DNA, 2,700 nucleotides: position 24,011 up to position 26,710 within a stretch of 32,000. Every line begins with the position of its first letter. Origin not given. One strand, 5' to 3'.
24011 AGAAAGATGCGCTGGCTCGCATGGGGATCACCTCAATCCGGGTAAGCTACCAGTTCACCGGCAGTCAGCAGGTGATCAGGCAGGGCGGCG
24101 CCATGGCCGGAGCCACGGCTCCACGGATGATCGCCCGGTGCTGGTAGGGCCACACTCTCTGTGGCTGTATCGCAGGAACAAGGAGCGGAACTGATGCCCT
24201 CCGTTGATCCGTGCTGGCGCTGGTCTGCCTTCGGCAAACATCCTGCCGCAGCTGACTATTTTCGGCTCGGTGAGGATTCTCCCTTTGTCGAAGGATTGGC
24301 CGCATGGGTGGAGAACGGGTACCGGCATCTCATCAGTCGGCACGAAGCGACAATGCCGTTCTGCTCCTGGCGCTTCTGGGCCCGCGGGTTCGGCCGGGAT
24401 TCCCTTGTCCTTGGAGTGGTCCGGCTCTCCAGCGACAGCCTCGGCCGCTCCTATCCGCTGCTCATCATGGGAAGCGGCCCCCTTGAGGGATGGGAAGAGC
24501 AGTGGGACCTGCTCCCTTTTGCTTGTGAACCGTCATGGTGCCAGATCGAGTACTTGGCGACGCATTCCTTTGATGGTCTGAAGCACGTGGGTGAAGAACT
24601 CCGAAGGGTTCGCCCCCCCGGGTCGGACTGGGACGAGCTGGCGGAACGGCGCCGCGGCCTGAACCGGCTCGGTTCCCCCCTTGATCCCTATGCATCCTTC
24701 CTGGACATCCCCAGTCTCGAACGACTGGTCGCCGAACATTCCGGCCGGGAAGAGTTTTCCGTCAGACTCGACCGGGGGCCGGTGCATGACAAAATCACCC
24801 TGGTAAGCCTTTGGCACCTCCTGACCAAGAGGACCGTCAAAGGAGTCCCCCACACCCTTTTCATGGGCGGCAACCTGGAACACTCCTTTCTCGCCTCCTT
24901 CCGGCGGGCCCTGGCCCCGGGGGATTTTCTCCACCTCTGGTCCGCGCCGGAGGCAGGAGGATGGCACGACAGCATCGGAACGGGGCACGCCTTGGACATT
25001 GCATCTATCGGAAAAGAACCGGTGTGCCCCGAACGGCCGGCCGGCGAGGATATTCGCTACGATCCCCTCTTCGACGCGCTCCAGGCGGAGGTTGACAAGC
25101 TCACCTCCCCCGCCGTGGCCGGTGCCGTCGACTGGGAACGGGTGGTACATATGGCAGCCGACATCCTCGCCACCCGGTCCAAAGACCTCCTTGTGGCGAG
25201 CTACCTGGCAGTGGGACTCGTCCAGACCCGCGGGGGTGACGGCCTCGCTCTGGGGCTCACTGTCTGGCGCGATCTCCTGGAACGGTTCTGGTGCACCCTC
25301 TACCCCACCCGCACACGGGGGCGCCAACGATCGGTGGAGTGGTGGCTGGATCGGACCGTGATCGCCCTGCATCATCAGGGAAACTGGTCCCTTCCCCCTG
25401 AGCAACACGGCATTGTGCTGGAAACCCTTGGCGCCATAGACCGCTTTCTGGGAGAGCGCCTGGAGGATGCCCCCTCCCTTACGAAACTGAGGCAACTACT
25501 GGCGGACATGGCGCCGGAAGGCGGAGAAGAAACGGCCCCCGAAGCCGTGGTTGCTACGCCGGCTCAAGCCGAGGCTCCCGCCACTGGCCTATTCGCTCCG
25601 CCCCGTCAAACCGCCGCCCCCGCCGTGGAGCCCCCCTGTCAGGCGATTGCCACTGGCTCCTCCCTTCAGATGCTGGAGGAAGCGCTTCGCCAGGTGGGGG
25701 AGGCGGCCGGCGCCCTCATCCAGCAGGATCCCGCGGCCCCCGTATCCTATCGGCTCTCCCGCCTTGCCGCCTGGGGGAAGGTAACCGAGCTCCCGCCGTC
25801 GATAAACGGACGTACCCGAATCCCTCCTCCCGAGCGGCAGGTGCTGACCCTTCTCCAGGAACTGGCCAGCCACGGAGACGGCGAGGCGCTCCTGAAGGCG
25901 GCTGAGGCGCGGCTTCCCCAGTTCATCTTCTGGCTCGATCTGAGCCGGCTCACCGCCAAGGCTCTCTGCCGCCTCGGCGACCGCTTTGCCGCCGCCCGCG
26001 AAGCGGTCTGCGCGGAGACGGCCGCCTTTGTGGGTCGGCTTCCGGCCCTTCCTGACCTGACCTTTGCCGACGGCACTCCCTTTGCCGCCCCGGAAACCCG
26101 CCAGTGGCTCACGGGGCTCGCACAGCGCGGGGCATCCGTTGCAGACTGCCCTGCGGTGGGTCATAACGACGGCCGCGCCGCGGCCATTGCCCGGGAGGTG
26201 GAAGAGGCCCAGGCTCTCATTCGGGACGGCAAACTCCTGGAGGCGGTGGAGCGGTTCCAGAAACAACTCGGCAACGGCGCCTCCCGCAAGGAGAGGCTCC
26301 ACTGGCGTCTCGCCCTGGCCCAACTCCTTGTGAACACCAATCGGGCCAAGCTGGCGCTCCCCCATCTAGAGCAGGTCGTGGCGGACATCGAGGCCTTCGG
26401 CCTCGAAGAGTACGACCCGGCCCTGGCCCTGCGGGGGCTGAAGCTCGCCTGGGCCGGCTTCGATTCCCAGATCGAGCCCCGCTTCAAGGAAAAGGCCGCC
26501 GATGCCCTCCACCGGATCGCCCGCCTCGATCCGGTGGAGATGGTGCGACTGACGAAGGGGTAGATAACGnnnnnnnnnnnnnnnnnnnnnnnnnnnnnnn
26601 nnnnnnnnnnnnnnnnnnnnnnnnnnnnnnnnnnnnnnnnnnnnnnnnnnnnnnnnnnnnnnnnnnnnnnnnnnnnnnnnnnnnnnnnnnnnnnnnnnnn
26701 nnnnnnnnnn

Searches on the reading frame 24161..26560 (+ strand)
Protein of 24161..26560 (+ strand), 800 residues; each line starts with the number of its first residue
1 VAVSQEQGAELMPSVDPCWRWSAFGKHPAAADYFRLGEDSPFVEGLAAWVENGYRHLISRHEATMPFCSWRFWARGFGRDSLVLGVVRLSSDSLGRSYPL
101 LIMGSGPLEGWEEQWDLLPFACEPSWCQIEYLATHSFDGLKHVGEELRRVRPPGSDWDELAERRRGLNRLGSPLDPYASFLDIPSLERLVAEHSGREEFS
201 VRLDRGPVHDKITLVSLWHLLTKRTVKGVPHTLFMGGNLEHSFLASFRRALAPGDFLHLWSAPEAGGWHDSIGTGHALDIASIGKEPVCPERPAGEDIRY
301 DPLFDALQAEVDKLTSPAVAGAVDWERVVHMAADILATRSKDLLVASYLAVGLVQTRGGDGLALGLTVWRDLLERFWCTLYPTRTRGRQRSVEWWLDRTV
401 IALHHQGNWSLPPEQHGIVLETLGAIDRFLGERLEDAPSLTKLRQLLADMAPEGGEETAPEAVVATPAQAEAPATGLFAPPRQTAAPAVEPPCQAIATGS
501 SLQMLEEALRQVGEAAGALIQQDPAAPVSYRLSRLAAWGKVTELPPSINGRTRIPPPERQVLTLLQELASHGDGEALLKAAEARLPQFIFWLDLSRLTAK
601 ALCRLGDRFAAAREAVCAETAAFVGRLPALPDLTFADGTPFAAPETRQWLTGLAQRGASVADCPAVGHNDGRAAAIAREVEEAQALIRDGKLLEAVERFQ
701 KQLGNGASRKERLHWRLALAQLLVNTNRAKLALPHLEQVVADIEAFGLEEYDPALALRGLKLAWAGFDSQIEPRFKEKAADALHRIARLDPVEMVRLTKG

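Call 3: search_protein_families(library=pfam, proteins=[window:24161-26560:+], max_evalue=0.01)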
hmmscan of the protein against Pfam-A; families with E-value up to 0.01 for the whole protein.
window:24161-26560:+ (800 aa): 3 families
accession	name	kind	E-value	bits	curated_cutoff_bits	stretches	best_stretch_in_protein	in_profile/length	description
PF16989.10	T6SS_VasJ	-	5.5e-75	252.6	26.2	1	506-760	5-252/255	Type VI secretion, EvfE, EvfF, ImpA, BimE, VC_A0119, VasJ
PF06812.17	ImpA_N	-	2.9e-28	98.8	26.9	1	286-395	2-117/119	ImpA, N-terminal, type VI secretion system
PF09867.14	TagF_N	-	7.6e-10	39.3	27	1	23-138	2-120/135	TagF N-terminal domain, Type VI secretion system-associated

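Call 4: search_protein_families(library=ncbifam, proteins=[window:24161-26560:+], max_evalue=0.01)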
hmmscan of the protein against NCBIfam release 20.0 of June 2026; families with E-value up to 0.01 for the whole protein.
window:24161-26560:+ (800 aa): 4 families
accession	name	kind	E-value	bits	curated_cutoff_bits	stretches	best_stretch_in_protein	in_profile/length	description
TIGR03362.1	VI_chp_7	equivalog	1.4e-155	519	230.1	1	282-764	3-476/476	type VI secretion system protein TssA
TIGR03363.1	VI_chp_8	equivalog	9.9e-27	94.5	160.85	2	286-385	8-114/353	type VI secretion system protein TssA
TIGR03373.1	VI_minor_4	hypoth_equivalog_domain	4.6e-11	43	41.2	1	24-105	3-90/136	type VI secretion system-associated protein TagF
NF041244.1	IglI_fam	subfamily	0.00036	20.5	100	1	324-465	12-163/290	type VI secretion system protein IglI family protein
